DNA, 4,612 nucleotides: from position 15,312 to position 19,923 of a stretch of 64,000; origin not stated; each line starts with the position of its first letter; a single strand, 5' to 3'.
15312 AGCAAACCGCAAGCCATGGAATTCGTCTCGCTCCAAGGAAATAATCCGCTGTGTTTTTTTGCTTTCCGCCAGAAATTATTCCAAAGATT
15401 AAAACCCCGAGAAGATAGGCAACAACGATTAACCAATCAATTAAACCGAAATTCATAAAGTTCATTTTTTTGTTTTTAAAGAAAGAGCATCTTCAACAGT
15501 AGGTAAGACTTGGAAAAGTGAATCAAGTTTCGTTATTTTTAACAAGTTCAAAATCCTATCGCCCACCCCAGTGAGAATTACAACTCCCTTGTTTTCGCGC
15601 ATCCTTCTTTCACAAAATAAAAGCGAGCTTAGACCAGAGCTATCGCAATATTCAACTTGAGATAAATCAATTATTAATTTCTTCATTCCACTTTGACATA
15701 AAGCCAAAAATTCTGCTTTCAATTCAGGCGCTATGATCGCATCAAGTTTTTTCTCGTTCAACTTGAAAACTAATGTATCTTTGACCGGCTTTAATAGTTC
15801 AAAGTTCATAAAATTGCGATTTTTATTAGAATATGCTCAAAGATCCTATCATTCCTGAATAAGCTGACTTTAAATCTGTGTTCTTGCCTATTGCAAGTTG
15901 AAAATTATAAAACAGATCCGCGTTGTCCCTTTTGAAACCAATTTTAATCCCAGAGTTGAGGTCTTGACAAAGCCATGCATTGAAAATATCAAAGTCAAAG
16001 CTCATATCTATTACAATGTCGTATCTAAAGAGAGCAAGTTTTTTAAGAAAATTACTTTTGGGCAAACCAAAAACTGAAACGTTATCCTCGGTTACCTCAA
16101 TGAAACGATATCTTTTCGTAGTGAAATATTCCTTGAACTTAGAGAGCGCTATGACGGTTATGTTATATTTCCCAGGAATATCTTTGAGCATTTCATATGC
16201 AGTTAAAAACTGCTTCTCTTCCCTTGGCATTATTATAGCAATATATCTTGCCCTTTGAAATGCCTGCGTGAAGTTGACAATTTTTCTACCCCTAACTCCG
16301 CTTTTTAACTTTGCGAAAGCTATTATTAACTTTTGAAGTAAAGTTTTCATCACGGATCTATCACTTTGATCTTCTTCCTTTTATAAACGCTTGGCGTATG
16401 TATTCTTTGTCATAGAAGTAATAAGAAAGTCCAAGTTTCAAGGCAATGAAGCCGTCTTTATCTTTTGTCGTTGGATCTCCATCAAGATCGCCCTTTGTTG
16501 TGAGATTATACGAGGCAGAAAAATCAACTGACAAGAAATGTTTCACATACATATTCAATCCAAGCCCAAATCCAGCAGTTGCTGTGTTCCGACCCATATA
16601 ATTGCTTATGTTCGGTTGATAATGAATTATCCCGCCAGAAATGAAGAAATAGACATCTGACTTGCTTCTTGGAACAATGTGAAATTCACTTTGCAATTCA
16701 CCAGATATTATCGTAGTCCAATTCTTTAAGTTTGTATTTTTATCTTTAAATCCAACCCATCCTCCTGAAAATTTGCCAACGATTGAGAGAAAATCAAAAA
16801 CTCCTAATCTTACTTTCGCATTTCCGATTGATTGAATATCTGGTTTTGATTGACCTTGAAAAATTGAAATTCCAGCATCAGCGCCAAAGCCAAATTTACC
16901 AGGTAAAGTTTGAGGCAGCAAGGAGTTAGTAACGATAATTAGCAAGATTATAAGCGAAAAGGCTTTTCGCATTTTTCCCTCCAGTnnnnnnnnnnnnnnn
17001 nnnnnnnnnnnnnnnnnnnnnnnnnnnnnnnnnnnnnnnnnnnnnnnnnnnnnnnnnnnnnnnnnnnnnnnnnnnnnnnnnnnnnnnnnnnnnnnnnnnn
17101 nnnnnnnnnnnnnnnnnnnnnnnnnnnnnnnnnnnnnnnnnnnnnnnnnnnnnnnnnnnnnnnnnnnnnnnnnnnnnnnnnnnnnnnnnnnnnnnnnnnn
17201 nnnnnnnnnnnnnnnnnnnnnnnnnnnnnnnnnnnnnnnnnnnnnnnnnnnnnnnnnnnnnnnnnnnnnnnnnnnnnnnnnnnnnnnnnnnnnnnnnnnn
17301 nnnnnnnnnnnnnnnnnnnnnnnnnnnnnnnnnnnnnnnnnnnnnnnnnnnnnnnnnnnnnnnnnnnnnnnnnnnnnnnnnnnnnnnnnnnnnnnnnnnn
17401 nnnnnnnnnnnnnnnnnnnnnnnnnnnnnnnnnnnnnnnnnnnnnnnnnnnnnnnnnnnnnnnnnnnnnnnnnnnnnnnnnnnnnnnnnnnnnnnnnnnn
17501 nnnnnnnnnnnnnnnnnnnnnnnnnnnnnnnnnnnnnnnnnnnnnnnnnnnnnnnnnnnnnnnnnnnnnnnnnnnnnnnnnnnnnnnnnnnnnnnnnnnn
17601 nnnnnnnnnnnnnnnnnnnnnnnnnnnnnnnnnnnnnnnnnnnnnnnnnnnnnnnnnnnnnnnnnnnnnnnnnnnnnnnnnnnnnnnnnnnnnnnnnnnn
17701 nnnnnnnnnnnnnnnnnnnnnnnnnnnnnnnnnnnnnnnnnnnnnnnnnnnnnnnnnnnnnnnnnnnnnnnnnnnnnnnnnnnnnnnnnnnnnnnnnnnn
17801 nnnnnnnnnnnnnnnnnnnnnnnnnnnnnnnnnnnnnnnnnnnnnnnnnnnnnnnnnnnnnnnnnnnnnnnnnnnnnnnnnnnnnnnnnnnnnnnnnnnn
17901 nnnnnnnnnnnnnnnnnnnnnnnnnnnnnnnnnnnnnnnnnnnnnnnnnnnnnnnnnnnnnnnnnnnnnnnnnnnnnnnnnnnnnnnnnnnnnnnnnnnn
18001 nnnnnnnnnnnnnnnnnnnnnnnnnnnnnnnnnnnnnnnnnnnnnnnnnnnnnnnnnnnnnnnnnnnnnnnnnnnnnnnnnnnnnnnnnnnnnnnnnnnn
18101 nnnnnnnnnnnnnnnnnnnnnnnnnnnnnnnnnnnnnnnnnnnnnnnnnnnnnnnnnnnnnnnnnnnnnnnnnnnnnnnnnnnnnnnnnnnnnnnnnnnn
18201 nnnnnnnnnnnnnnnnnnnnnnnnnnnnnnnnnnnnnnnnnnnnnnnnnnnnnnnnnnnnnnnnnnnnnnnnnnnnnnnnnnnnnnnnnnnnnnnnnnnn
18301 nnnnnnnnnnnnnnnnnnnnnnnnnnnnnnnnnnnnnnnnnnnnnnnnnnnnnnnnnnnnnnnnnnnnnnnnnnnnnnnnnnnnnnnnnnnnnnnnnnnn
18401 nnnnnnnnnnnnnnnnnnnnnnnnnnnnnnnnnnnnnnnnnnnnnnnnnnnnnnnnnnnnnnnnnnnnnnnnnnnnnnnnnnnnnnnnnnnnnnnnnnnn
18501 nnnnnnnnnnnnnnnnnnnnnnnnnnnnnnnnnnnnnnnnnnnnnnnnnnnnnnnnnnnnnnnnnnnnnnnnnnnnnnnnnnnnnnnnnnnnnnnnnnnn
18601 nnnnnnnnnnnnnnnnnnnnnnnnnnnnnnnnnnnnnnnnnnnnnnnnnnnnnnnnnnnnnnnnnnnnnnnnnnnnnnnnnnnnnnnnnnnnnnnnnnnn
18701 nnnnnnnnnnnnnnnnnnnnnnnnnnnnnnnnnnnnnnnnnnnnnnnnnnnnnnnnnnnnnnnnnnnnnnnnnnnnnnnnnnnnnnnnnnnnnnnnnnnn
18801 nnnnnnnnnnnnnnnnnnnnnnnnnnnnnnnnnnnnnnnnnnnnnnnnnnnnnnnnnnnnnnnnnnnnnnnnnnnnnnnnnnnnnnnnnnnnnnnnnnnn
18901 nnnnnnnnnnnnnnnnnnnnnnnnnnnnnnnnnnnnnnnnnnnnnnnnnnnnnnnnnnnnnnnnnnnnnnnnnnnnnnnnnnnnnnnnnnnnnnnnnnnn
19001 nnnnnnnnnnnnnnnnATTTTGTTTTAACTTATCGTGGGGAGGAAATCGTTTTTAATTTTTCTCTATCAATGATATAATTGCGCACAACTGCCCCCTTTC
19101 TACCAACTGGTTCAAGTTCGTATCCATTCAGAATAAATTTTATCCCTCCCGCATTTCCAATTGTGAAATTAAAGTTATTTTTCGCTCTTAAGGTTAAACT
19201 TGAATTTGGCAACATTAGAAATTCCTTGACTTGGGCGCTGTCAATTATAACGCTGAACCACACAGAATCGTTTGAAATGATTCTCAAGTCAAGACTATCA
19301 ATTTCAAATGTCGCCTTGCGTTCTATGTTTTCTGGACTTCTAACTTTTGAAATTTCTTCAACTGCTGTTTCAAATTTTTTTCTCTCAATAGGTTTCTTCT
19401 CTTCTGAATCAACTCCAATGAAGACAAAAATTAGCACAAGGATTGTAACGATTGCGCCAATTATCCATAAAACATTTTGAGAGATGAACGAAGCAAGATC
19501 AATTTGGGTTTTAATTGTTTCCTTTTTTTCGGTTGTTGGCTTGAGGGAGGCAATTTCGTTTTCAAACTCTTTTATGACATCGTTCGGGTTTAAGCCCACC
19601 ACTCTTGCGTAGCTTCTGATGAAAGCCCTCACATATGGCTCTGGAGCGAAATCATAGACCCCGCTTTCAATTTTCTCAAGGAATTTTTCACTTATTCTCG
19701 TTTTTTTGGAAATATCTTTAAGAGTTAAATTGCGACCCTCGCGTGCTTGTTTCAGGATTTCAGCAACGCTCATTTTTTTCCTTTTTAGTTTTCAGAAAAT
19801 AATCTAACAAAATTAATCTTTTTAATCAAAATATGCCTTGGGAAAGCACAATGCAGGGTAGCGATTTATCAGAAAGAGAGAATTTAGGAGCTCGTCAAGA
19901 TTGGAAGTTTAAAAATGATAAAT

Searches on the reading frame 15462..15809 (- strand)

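Call 20: search_protein_families(library=pfam, proteins=[window:15462-15809:-])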
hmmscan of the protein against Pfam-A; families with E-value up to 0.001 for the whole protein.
window:15462-15809:- (115 aa): 2 families
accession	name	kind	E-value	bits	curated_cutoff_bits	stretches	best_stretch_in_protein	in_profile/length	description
PF01740.26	STAS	-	1.3e-15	57.5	22.6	1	10-108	8-106/106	STAS domain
PF13466.11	STAS_2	-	1e-12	48.5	29.2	1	22-96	7-80/80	STAS domain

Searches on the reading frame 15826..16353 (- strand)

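Call 20: search_protein_families(library=pfam, proteins=[window:15826-16353:-])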
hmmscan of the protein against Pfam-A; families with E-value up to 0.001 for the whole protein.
window:15826-16353:- (175 aa): 1 family
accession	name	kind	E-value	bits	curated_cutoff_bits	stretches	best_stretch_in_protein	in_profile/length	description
PF21857.2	DUF6913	-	4e-08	33.7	27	1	16-158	9-150/166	Family of unknown function (DUF6913)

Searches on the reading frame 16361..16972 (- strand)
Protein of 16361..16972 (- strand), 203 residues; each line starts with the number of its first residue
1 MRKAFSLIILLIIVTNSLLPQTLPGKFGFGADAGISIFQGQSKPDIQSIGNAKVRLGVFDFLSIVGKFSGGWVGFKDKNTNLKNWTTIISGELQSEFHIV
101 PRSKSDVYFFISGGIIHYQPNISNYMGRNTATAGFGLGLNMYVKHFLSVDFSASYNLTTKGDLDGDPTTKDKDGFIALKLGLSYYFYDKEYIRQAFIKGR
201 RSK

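Call 20: search_protein_families(library=pfam, proteins=[window:16361-16972:-])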
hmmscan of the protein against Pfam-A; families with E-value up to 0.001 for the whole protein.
window:16361-16972:- (203 aa): 1 family
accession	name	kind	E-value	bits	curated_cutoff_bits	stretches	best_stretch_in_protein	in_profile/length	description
PF13505.12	OMP_b-brl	-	2.4e-05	25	28.7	1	10-186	5-175/175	Outer membrane protein beta-barrel domain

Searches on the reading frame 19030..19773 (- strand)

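Call 21: search_protein_families(library=pfam, proteins=[window:19030-19773:-])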
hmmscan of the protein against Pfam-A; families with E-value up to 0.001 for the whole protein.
window:19030-19773:- (247 aa): 5 families
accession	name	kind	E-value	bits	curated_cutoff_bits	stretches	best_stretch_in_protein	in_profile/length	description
PF13413.12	HTH_25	-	4.5e-19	68.5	24.6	1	6-65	1-61/62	Helix-turn-helix domain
PF12844.13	HTH_19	-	2.9e-11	43.5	30.2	1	5-67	2-59/64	Helix-turn-helix domain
PF13464.11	RodZ_C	-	2.7e-09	37.3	23.9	1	168-231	5-69/72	RodZ C-terminal domain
PF13560.12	HTH_31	-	8.5e-05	23.2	27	1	6-55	5-54/64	Helix-turn-helix domain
PF01381.28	HTH_3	-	0.00034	21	23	1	7-40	1-34/55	Helix-turn-helix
